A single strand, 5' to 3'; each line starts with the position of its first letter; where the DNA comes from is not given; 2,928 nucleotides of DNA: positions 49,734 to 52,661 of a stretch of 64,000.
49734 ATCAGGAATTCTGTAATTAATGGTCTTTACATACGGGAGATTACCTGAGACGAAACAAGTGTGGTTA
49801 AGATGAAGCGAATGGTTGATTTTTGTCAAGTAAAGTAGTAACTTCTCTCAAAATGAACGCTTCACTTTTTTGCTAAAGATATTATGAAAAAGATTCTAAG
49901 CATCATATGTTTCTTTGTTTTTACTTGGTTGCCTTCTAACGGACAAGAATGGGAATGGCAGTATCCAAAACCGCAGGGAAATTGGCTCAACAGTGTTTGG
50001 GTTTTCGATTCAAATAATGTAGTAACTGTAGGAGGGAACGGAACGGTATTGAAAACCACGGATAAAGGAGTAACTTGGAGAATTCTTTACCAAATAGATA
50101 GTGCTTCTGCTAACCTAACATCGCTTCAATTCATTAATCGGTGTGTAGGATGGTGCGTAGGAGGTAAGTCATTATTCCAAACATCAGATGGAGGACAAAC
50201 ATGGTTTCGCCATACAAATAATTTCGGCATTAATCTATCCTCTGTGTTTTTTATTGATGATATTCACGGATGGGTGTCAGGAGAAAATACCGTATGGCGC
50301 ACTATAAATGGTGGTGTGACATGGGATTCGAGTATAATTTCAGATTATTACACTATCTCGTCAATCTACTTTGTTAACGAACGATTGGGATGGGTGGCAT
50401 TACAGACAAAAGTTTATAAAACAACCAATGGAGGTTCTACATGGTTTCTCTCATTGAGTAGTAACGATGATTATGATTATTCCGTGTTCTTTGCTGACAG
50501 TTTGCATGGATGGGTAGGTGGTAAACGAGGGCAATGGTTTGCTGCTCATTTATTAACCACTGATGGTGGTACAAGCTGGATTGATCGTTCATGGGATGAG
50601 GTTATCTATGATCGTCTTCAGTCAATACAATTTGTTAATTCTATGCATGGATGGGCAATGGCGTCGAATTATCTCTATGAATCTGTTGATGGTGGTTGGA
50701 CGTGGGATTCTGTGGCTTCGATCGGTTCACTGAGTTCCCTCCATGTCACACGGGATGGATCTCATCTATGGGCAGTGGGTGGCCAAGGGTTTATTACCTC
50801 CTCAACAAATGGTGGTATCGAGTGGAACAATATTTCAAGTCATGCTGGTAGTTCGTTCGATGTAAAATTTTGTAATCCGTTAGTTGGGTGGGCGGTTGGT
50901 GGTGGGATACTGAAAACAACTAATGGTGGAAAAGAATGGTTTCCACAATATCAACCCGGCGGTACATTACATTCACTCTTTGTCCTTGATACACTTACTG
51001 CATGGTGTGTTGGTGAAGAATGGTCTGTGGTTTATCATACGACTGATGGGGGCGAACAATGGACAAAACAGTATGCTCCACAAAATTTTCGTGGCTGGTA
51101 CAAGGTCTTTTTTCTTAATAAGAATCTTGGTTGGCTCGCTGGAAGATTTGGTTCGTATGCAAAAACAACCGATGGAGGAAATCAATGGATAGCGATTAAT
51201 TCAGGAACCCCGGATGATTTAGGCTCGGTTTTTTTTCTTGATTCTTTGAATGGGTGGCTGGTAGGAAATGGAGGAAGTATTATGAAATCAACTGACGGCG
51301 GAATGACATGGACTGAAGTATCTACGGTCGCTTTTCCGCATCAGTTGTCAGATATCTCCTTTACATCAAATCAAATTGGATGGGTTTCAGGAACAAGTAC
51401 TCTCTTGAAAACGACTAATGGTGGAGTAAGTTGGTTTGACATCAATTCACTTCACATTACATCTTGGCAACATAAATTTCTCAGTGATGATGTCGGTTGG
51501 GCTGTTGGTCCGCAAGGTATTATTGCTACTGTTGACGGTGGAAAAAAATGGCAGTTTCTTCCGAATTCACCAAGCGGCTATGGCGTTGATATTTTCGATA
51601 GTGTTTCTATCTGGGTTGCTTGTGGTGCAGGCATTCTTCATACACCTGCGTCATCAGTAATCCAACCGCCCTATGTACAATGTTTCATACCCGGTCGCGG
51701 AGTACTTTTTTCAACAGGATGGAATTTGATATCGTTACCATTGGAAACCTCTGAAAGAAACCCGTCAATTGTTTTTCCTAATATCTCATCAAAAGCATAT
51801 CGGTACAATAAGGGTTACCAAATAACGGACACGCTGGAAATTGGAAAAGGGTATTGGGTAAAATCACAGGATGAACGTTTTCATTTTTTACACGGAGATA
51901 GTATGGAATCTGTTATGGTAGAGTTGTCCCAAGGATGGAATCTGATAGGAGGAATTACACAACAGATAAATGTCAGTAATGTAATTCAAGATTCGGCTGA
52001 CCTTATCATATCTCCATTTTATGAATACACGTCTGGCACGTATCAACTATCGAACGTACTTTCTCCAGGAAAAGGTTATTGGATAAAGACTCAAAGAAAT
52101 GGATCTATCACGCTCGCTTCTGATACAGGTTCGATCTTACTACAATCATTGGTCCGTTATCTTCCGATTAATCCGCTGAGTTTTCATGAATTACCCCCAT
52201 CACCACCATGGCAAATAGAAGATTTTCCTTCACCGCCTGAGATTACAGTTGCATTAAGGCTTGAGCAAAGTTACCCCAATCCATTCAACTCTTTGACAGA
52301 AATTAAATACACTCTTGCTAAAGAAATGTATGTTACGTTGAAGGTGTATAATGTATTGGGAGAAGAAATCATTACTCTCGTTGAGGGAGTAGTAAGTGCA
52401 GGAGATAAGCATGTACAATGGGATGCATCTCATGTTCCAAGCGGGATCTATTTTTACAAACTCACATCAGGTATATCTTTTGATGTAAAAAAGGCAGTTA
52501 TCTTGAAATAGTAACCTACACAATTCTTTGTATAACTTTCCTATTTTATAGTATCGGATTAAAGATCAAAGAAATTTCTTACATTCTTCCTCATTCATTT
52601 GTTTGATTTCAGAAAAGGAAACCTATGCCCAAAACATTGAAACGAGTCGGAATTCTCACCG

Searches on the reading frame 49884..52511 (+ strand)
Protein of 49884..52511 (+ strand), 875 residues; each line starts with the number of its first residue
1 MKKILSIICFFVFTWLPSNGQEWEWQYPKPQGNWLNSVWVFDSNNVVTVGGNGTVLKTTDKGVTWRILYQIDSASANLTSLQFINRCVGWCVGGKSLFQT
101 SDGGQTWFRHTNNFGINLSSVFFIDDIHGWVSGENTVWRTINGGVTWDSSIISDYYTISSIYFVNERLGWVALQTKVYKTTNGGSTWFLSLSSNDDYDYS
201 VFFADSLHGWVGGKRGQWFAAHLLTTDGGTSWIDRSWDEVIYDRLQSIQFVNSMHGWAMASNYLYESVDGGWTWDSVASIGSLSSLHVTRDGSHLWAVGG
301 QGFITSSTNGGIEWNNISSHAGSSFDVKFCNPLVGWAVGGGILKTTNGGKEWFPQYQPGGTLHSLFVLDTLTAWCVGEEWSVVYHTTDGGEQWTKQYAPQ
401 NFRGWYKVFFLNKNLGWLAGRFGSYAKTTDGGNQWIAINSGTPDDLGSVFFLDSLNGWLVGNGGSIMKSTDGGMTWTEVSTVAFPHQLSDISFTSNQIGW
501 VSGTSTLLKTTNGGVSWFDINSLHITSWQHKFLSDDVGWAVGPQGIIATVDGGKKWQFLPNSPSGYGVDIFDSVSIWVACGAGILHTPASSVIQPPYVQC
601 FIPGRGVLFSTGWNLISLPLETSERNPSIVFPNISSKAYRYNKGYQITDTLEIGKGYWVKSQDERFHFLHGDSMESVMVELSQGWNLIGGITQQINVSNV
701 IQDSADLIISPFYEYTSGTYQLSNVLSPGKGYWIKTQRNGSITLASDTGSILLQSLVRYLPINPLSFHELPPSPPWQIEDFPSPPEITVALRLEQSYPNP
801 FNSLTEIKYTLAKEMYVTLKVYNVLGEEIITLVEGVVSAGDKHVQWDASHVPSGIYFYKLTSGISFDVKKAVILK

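Call 4: search_protein_families(library=pfam, proteins=[window:49884-52511:+], max_evalue=0.01)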
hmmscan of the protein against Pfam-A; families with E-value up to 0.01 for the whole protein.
window:49884-52511:+ (875 aa): 3 families
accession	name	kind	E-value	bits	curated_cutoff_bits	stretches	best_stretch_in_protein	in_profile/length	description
PF14870.12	PSII_BNR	-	5.7e-33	114.9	27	8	449-520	23-97/303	Photosynthesis system II assembly factor YCF48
PF18962.6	Por_Secre_tail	-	5.2e-10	39.9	27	1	797-873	2-75/75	Secretion system C-terminal sorting domain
PF13860.13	FlgD_ig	-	0.0026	18.1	27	1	807-861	14-74/79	FlgD Ig-like domain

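Call 70: find_homologous_proteins(query=window:49884-52511:+, max_evalue=1e-50)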
Query window:49884-52511:+ (875 aa): 1683 proteins with E <= 1e-50 among 8000 candidates; the best 120 are listed.
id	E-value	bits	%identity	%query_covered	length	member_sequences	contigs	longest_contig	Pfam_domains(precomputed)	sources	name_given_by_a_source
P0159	0.0e+0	2047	100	100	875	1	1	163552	PF18962.8,PF14870.13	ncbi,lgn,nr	ncbi:MAG: T9SS type A sorting domain-containing protein [Ignavibacteriae bacterium]|nr:T9SS type A s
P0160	4.0e-167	576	33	57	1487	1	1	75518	PF18962.8,PF25788.3,PF14870.13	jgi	jgi:photosystem II stability/assembly factor-like uncharacterized protein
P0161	3.7e-159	550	47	65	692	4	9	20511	PF18962.8,PF14870.13,PF15902.13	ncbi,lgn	-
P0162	3.3e-156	540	44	67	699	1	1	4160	PF18962.8,PF14870.13,PF02012.27,PF15902.13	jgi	jgi:photosystem II stability/assembly factor-like uncharacterized protein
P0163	9.2e-156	538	31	67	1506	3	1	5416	PF18962.8,PF25788.3,PF14870.13,PF00041.28,PF16656.12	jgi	jgi:photosystem II stability/assembly factor-like uncharacterized protein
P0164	2.7e-153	530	44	68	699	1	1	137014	PF18962.8,PF14870.13,PF02012.27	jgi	jgi:photosystem II stability/assembly factor-like uncharacterized protein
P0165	7.5e-153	529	28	73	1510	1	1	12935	PF18962.8,PF25788.3,PF14870.13,PF02012.27,PF00041.28,PF16656.12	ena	-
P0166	8.8e-151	522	32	71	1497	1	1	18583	PF18962.8,PF25788.3,PF14870.13,PF00041.28,PF16656.12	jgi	jgi:photosystem II stability/assembly factor-like uncharacterized protein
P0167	4.0e-137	477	39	67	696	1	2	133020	PF18962.8,PF14870.13,PF15902.13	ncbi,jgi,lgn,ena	-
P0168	2.8e-135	471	28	94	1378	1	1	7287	PF18962.8,PF25788.3,PF14870.13,PF02012.27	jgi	-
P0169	1.4e-132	462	33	64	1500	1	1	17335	PF25788.3,PF24489.2,PF14870.13,PF02012.27,PF00041.28,PF15902.13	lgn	-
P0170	1.3e-124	435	29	56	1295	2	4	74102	PF04389.23,PF18962.8,PF14870.13,PF02012.27,PF15902.13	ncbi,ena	-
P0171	3.4e-123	431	28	68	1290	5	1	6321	PF18962.8,PF25788.3,PF14870.13,PF02012.27,PF00041.28,PF16656.12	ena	-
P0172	2.1e-121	425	33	73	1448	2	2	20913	PF18962.8,PF14870.13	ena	-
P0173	7.0e-121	423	31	68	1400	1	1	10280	PF18962.8,PF25788.3,PF14870.13,PF00041.28,PF16656.12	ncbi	-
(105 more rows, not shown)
